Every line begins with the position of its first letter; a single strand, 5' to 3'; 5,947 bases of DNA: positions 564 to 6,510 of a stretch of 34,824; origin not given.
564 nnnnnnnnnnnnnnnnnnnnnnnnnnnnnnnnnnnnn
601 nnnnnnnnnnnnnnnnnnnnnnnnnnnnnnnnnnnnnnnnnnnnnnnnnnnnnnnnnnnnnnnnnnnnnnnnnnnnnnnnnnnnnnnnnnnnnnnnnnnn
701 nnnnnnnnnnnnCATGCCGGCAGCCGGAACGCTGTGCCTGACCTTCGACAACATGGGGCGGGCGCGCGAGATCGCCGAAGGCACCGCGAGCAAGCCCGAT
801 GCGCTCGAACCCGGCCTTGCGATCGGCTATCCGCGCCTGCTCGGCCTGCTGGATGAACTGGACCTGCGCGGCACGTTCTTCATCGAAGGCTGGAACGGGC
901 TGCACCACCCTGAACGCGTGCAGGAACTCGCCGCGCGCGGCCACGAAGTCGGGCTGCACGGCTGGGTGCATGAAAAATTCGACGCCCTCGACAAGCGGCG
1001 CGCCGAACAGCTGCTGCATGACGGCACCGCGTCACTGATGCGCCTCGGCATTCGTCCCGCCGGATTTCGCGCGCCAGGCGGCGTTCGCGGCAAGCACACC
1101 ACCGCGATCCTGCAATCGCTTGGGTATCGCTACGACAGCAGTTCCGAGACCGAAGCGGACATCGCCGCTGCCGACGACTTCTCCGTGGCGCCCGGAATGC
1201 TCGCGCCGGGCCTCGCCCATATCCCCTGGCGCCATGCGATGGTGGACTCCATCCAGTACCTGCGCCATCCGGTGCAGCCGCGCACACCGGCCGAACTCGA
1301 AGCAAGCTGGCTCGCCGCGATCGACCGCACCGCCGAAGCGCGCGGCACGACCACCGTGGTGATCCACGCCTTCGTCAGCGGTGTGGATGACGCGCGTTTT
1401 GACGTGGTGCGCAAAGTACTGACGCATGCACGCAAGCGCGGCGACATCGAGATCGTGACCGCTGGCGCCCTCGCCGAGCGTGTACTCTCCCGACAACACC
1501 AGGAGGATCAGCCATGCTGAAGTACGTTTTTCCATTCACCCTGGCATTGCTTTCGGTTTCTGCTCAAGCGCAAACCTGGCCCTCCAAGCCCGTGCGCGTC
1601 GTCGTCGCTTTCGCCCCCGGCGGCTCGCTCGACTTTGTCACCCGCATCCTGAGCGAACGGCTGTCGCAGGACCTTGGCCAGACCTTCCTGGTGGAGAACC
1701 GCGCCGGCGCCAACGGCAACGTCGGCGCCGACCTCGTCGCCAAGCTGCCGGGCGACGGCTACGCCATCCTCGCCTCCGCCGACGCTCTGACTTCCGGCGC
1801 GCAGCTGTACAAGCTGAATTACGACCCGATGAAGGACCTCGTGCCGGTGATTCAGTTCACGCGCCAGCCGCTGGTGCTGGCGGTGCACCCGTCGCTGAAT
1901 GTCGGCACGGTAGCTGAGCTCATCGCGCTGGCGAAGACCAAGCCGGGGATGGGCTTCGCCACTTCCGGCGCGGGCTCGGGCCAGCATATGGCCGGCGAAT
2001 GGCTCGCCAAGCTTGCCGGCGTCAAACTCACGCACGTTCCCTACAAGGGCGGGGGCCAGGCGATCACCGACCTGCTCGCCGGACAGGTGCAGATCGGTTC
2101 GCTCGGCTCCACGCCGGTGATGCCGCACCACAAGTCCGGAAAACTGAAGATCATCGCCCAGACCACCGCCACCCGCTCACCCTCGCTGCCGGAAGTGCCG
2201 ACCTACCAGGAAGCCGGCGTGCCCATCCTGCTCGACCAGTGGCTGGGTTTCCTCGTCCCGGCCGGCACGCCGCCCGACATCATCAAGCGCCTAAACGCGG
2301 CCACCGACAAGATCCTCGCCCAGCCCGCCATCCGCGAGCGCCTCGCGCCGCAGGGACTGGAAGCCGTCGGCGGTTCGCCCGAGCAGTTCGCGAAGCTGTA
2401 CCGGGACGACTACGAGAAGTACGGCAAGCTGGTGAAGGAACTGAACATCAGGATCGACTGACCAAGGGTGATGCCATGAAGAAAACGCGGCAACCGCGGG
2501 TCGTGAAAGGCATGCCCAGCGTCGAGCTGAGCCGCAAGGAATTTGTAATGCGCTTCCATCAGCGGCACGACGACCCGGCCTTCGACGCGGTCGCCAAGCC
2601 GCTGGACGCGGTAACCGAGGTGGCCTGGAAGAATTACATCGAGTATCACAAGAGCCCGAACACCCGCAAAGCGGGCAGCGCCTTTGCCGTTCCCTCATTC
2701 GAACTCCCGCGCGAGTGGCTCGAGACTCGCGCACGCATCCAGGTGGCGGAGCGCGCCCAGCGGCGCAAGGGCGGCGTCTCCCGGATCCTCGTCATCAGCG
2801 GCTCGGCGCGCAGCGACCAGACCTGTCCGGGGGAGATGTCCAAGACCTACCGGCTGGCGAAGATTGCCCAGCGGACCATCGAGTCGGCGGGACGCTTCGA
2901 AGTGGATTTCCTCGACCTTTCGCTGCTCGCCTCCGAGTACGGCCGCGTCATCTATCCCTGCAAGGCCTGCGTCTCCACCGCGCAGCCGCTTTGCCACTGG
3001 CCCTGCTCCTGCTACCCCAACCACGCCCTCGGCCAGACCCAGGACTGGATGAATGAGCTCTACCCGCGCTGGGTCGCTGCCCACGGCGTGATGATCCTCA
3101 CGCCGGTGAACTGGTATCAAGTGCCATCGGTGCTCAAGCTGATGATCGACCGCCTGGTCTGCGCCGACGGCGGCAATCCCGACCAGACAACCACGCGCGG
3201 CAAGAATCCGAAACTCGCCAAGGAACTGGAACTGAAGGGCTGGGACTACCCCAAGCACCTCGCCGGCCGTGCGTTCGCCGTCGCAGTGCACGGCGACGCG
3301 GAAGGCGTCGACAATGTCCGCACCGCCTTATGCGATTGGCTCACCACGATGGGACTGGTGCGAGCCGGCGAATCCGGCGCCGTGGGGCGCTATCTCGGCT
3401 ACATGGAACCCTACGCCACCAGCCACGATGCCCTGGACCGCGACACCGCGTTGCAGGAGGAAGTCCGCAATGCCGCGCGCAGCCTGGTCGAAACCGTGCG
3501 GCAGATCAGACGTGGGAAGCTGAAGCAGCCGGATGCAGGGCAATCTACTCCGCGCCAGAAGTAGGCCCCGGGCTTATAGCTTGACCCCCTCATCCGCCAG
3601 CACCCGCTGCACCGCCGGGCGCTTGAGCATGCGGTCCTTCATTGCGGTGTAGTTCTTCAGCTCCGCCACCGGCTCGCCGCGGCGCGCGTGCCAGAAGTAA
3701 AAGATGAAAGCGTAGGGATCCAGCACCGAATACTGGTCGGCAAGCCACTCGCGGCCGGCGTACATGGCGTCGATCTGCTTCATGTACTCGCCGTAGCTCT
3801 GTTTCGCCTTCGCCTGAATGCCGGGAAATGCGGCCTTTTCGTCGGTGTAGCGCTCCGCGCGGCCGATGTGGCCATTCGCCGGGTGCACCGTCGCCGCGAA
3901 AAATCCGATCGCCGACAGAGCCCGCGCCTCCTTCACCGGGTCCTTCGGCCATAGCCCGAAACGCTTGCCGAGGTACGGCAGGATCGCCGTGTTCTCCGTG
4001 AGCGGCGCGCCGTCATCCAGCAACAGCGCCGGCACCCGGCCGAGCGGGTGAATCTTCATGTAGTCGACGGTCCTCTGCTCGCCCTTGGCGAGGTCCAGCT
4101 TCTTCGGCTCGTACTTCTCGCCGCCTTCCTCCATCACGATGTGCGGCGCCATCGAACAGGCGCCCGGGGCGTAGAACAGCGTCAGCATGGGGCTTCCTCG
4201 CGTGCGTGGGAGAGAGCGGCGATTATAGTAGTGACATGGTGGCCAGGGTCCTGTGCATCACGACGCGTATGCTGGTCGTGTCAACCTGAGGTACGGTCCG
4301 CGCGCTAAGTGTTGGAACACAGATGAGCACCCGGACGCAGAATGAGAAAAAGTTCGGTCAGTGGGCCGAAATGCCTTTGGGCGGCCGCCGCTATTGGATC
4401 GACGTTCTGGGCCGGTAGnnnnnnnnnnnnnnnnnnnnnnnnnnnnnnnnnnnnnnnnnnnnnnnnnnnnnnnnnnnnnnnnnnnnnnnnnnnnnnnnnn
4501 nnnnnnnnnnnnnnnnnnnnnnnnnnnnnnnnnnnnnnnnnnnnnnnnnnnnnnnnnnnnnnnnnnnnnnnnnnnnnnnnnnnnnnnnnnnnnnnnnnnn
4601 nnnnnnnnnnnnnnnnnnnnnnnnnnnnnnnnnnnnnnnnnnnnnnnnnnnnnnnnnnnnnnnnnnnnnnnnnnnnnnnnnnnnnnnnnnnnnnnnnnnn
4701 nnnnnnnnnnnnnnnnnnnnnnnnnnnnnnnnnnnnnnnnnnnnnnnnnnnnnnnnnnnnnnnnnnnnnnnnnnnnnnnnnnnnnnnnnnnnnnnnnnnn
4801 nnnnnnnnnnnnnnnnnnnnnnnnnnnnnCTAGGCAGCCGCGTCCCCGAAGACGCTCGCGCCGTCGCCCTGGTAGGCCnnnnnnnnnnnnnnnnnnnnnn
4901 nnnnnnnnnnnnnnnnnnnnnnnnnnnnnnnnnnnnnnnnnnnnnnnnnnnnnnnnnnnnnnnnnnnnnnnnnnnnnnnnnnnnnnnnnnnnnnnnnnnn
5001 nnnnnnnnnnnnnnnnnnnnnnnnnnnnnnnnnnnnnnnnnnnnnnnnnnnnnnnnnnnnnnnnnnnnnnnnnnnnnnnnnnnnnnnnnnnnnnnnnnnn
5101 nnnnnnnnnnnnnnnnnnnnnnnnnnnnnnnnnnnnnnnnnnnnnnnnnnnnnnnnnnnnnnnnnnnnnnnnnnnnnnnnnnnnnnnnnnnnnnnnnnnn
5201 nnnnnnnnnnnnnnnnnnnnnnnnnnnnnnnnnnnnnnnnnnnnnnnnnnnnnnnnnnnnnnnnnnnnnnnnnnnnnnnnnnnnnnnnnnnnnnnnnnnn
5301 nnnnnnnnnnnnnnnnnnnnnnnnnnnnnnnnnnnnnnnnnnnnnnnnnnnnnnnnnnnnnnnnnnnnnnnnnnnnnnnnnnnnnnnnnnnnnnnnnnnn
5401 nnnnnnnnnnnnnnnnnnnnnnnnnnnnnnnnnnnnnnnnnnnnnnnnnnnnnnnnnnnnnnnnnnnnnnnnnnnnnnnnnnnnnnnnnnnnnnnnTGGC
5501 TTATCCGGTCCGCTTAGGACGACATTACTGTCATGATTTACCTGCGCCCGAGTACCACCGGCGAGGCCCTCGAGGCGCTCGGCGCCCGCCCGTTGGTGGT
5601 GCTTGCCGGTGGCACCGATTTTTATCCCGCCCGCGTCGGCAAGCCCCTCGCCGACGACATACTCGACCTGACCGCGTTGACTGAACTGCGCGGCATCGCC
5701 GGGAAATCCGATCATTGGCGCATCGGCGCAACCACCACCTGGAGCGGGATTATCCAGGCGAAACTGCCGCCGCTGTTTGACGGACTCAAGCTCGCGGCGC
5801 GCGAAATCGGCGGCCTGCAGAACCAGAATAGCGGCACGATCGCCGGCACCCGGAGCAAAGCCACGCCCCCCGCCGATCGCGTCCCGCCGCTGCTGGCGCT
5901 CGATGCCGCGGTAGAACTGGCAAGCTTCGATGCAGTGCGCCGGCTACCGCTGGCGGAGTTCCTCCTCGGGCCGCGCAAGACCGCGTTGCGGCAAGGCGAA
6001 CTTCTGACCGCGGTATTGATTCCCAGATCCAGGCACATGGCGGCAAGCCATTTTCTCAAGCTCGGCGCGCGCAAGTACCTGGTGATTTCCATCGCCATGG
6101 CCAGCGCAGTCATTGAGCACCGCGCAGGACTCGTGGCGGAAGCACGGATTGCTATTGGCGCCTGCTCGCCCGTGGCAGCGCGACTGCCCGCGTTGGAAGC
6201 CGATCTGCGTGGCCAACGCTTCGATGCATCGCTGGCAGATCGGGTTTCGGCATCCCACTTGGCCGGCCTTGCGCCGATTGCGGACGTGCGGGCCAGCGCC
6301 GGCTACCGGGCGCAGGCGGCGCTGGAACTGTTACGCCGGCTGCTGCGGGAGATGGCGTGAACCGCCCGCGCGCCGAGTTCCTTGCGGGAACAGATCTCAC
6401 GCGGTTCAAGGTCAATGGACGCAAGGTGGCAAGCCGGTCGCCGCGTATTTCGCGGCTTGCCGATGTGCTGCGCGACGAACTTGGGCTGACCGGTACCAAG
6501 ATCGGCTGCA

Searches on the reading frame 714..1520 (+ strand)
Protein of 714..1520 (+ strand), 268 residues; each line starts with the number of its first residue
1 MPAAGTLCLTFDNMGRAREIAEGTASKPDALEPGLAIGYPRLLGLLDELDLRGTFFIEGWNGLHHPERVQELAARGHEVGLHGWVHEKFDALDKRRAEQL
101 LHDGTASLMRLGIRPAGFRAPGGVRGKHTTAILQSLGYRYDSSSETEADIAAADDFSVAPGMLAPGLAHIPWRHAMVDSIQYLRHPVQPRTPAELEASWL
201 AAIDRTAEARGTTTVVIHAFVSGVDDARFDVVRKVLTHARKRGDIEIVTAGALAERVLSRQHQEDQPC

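Call 7: search_protein_families(library=pfam, proteins=[window:714-1520:+], max_evalue=0.0001)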
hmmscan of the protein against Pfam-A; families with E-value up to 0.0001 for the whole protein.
window:714-1520:+ (268 aa): 2 families
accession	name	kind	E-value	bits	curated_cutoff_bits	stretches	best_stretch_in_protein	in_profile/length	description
PF01522.26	Polysacc_deac_1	-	4.5e-17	62.6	23.1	1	36-140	18-123/124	Polysaccharide deacetylase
PF10096.14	DUF2334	-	9.8e-08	32.3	26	1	68-222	58-191/203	Uncharacterized protein conserved in bacteria (DUF2334)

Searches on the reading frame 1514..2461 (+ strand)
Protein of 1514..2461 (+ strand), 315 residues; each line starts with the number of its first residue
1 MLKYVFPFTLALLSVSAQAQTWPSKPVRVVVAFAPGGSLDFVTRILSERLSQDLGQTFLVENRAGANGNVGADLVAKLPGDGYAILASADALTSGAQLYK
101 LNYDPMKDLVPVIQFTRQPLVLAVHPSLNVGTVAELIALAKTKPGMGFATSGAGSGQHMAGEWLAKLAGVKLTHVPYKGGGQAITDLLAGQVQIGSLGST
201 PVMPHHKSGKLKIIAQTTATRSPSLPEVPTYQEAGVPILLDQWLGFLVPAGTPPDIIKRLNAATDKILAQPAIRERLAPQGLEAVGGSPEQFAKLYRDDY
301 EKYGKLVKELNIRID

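Call 7: search_protein_families(library=pfam, proteins=[window:1514-2461:+], max_evalue=0.0001)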
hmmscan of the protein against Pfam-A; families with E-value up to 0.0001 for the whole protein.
window:1514-2461:+ (315 aa): 1 family
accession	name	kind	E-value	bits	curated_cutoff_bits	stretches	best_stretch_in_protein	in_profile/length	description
PF03401.19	TctC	-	4e-63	214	27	1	42-311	1-273/274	Tripartite tricarboxylate transporter family receptor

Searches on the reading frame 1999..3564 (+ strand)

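Call 7: search_protein_families(library=pfam, proteins=[window:1999-3564:+], max_evalue=0.0001)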
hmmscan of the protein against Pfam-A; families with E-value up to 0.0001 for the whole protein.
window:1999-3564:+ (521 aa): 1 family
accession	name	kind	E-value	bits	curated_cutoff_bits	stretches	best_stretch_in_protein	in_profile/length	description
PF03358.20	FMN_red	-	1.8e-15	57.3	24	1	262-458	2-142/152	NADPH-dependent FMN reductase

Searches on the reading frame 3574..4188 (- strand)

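Call 7: search_protein_families(library=pfam, proteins=[window:3574-4188:-], max_evalue=0.0001)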
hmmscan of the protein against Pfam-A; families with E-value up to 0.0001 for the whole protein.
window:3574-4188:- (204 aa): 2 families
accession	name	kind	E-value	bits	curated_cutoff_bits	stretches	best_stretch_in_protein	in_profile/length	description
PF02798.26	GST_N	-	4.1e-11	43.5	20.9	1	2-74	3-75/76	Glutathione S-transferase, N-terminal domain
PF13409.12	GST_N_2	-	7.7e-09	36.5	25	1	11-75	4-69/70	Glutathione S-transferase, N-terminal domain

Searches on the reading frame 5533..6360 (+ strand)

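Call 7: search_protein_families(library=pfam, proteins=[window:5533-6360:+], max_evalue=0.0001)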
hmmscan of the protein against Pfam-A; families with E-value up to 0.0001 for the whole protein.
window:5533-6360:+ (275 aa): 2 families
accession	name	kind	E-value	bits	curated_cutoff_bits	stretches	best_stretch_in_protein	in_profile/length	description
PF00941.27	FAD_binding_5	-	4.2e-32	111.7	27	1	3-165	5-169/170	FAD binding domain in molybdopterin dehydrogenase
PF03450.22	CO_deh_flav_C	-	2.3e-15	57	25.5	1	175-273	3-101/102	CO dehydrogenase flavoprotein C-terminal domain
